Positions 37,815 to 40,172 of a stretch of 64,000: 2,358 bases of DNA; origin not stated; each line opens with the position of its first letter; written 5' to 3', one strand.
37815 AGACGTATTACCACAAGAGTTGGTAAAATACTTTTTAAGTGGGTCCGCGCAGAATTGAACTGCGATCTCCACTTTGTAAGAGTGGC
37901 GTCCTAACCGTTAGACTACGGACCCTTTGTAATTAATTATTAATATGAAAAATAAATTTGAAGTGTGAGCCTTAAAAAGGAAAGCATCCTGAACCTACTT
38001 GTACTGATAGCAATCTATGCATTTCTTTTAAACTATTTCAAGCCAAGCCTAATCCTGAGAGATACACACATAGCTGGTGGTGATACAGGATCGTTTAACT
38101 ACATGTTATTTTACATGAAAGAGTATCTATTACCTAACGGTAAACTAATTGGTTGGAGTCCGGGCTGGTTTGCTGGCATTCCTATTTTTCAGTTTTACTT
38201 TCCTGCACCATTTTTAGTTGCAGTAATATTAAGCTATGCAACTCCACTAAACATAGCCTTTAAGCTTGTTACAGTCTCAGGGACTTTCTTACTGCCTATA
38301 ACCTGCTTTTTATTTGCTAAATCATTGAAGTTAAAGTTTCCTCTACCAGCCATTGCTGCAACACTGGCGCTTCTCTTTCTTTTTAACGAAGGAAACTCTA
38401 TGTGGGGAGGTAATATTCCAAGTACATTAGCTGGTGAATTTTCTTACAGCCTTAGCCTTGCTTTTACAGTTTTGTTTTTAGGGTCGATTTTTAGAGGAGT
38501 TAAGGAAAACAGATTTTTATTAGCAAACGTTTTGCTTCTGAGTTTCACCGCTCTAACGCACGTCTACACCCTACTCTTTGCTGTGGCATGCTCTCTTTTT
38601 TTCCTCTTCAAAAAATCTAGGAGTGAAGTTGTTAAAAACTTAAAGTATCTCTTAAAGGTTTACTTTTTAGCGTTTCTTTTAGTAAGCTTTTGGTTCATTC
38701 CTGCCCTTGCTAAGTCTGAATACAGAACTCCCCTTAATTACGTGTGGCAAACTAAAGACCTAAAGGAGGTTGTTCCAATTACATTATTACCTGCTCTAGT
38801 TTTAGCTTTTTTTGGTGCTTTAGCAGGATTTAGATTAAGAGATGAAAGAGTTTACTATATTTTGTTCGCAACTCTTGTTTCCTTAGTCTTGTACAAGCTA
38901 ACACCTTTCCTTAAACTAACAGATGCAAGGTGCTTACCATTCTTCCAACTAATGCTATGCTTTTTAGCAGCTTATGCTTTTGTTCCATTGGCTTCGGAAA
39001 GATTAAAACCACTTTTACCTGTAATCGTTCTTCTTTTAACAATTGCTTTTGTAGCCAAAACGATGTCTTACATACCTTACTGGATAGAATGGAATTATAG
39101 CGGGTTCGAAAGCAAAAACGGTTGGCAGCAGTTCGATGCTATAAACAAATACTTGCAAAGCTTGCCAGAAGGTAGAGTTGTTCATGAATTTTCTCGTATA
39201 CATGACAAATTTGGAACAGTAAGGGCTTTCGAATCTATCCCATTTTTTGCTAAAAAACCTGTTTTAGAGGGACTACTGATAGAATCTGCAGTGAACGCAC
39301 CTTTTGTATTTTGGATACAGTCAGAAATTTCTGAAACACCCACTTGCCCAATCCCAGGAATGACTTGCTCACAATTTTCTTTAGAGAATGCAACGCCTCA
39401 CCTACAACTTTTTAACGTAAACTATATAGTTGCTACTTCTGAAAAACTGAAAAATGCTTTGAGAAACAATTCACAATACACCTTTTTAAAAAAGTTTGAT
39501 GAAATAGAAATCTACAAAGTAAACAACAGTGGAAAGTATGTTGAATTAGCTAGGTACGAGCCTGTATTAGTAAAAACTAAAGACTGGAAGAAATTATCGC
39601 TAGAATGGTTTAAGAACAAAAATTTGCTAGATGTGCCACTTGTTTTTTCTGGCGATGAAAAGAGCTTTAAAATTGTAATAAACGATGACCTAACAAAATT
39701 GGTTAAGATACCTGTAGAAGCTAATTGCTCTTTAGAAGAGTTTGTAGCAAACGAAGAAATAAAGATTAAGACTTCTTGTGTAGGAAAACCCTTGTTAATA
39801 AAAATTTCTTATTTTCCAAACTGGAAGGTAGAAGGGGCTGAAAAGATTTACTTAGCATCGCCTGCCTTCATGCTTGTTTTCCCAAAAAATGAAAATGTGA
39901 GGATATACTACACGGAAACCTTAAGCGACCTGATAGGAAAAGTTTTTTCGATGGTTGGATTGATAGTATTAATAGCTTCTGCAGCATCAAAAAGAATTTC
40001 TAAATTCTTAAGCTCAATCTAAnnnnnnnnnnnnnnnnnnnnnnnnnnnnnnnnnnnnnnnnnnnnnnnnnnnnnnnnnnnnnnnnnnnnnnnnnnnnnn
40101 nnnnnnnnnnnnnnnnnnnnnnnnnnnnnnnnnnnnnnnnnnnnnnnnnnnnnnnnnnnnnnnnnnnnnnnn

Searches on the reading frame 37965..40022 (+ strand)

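Call 24: search_protein_families(library=pfam, proteins=[window:37965-40022:+], max_evalue=0.00001)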
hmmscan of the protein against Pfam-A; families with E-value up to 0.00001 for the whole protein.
window:37965-40022:+ (685 aa): 1 family
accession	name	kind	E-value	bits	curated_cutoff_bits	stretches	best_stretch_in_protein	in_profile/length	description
PF10131.15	PTPS_related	-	1.3e-32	113.5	26.4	1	75-533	1-456/621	6-pyruvoyl-tetrahydropterin synthase related domain; membrane protein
